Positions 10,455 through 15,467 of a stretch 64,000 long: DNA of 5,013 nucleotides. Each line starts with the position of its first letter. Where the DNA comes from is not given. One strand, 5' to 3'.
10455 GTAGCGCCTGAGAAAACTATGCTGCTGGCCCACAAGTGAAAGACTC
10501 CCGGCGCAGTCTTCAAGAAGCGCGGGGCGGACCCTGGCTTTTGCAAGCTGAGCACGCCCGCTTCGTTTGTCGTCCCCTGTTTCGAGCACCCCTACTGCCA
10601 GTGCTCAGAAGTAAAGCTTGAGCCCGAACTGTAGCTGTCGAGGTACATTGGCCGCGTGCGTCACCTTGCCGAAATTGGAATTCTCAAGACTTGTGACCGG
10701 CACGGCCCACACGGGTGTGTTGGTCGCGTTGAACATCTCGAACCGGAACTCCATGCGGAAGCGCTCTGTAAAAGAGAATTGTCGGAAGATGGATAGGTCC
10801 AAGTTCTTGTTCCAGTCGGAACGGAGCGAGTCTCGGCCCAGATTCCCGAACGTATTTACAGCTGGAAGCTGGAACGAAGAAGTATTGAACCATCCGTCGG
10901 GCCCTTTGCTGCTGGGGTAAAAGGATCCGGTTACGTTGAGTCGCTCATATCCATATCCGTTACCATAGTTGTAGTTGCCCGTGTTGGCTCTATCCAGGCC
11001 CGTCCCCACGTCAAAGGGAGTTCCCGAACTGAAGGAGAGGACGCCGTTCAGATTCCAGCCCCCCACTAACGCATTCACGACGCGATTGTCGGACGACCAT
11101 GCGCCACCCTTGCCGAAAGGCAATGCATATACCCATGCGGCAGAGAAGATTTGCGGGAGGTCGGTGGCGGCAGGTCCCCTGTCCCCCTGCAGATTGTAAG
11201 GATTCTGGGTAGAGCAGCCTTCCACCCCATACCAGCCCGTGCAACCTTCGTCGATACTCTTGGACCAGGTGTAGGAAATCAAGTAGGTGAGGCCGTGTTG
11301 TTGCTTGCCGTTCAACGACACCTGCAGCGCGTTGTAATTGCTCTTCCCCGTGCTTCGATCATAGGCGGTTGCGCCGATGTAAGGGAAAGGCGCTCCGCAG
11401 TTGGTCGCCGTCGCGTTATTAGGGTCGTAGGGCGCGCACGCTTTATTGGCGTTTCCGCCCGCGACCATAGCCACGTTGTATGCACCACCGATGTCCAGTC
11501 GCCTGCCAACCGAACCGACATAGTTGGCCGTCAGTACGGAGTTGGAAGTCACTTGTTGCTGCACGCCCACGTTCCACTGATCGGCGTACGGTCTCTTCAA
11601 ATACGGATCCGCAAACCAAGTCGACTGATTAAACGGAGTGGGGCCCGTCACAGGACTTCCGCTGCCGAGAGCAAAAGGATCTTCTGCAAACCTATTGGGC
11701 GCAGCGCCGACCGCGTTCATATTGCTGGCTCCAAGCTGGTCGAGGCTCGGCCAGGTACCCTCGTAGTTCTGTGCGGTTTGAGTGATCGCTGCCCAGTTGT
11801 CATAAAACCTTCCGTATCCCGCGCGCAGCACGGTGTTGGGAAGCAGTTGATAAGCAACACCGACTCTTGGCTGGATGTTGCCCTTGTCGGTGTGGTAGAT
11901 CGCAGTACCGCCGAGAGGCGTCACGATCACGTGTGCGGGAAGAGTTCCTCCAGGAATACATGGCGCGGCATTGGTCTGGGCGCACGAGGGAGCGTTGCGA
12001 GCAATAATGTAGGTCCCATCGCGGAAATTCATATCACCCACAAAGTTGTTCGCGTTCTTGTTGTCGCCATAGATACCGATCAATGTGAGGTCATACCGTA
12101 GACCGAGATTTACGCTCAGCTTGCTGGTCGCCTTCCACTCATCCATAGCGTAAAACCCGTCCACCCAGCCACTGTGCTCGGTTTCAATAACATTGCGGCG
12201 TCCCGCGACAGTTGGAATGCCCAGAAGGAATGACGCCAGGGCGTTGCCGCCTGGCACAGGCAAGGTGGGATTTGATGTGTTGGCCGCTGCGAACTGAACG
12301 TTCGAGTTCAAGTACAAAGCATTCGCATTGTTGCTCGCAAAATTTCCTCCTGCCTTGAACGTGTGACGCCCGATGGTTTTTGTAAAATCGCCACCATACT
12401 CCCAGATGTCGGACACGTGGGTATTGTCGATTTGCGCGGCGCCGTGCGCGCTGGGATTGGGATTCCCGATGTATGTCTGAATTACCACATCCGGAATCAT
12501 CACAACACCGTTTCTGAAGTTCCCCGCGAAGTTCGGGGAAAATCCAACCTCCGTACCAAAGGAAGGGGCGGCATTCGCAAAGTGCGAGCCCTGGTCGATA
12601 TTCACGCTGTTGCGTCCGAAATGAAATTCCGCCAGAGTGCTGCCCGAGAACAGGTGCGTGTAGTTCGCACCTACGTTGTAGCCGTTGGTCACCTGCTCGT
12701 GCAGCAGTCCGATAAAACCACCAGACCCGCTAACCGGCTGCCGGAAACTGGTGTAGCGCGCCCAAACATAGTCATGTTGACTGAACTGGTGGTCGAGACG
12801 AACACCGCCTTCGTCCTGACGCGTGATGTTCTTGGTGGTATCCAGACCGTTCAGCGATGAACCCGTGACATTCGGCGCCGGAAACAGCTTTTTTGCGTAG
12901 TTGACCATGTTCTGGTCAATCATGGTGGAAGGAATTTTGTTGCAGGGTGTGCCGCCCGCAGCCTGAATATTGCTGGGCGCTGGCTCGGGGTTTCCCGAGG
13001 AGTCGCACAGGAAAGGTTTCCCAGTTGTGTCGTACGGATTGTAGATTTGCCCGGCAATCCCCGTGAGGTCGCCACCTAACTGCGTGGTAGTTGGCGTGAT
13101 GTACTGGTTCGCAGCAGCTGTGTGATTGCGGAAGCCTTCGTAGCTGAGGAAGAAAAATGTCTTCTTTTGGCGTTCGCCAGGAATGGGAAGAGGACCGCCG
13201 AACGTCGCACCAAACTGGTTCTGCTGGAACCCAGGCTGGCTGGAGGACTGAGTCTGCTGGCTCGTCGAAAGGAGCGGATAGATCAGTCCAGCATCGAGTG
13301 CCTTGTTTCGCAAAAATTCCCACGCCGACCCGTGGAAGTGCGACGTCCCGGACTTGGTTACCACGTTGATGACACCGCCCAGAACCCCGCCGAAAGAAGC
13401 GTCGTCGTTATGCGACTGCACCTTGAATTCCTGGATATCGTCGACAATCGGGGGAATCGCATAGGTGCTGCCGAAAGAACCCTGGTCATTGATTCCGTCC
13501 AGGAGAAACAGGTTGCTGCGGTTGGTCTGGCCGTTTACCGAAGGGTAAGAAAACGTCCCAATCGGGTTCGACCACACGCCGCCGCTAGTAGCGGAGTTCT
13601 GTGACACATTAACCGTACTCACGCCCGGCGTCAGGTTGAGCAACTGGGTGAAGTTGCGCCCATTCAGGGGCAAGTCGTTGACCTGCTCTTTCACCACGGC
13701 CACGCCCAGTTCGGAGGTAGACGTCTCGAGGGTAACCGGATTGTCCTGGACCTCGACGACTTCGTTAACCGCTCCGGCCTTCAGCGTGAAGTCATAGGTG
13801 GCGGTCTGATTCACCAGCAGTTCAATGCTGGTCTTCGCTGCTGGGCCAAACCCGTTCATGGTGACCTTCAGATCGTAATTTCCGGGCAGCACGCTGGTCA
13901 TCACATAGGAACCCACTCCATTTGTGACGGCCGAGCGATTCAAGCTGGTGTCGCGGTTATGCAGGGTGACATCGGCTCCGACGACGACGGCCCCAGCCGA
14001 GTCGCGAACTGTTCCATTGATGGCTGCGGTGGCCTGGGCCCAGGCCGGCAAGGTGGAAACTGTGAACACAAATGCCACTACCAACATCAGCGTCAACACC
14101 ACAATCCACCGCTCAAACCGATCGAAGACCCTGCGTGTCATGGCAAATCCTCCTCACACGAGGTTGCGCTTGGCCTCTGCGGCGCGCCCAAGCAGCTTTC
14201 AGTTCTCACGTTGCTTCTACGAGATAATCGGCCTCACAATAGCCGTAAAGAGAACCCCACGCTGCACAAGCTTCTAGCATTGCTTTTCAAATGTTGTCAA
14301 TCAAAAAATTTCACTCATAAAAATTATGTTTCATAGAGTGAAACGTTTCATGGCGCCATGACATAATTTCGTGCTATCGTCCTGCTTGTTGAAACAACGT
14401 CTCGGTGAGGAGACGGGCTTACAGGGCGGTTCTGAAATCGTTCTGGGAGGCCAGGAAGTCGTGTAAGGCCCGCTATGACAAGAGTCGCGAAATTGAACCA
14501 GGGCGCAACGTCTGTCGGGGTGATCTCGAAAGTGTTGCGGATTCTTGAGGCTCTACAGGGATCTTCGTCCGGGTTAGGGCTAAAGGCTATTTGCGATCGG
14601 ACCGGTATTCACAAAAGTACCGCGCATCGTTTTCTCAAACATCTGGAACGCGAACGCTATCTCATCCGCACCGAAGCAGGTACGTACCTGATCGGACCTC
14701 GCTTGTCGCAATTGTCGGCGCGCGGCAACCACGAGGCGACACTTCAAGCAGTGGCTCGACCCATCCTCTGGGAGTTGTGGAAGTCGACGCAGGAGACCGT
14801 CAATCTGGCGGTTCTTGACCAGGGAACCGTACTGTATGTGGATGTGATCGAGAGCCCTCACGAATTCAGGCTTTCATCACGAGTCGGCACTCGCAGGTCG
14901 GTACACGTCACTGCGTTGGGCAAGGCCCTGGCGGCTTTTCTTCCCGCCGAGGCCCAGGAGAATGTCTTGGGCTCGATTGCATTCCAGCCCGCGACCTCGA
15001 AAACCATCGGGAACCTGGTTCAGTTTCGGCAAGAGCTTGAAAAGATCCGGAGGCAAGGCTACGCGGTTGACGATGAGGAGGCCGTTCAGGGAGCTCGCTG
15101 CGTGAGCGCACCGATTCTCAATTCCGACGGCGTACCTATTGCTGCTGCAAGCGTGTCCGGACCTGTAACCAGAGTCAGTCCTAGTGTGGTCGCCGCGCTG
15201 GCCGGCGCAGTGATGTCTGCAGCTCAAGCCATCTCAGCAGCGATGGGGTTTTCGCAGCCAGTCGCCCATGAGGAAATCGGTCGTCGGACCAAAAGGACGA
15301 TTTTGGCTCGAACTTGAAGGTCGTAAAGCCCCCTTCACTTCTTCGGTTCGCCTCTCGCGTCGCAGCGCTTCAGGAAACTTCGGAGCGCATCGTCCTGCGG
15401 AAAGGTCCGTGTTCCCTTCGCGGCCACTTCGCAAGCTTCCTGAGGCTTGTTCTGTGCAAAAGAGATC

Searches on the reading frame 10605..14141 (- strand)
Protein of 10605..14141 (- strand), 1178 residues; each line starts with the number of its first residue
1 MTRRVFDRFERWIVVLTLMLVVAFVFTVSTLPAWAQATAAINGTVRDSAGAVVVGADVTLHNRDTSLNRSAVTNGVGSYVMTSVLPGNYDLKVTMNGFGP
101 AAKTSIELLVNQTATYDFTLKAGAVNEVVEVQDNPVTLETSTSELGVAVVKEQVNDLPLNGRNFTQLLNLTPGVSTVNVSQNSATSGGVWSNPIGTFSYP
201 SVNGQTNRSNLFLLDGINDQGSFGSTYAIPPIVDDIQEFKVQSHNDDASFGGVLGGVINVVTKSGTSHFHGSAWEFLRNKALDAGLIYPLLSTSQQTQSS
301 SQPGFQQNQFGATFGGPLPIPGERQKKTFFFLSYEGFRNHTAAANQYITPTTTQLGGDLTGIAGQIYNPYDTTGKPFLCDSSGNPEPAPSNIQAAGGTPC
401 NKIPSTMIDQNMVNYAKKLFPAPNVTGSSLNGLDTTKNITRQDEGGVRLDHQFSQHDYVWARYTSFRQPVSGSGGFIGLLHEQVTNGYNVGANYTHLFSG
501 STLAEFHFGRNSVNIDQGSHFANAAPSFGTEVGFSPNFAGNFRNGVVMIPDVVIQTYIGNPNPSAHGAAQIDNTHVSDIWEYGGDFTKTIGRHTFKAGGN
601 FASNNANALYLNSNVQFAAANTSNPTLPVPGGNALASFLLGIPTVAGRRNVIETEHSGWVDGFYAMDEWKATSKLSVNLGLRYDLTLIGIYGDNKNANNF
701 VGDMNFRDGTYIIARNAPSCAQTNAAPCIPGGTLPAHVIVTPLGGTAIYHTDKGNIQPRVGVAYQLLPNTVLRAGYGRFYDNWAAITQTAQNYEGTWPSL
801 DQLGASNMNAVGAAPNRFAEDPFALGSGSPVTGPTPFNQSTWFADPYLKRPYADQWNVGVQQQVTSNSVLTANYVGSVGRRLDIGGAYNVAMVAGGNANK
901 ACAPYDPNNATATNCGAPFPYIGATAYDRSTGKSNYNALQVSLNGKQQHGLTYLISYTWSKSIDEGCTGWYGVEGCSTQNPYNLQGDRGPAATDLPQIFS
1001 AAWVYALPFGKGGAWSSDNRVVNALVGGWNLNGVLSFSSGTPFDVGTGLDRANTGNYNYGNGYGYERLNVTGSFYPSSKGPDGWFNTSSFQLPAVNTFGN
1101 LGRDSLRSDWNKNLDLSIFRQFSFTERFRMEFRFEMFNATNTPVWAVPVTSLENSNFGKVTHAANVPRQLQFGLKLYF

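Call 86: search_protein_families(library=pfam, proteins=[window:10605-14141:-], max_evalue=0.00001)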
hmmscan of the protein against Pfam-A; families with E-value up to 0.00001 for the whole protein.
window:10605-14141:- (1178 aa): 3 families
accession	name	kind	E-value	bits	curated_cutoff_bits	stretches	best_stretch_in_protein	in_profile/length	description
PF25183.1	OMP_b-brl_4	-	5.6e-202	673.8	30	1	261-1171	1-838/838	Outer membrane beta barrel domain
PF13620.12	CarboxypepD_reg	-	9.1e-20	71.2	32.3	1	41-121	2-82/82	Carboxypeptidase regulatory-like domain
PF00593.30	TonB_dep_Rec_b-barrel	-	3.6e-09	37.4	27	1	480-873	55-291/436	TonB dependent receptor-like, beta-barrel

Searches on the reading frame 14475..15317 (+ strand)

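Call 86: search_protein_families(library=pfam, proteins=[window:14475-15317:+], max_evalue=0.00001)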
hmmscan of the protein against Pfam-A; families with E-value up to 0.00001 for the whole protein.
window:14475-15317:+ (280 aa): 3 families
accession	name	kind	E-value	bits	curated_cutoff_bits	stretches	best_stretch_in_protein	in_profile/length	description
PF01614.24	IclR_C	-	1e-45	155.8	24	1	87-255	6-174/174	Bacterial transcriptional regulator IclR C-terminal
PF09339.16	HTH_IclR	-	6.3e-14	51.9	22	1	17-63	2-48/52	IclR helix-turn-helix domain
PF12802.13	MarR_2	-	7.2e-07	29.7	27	1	20-68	7-55/61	MarR family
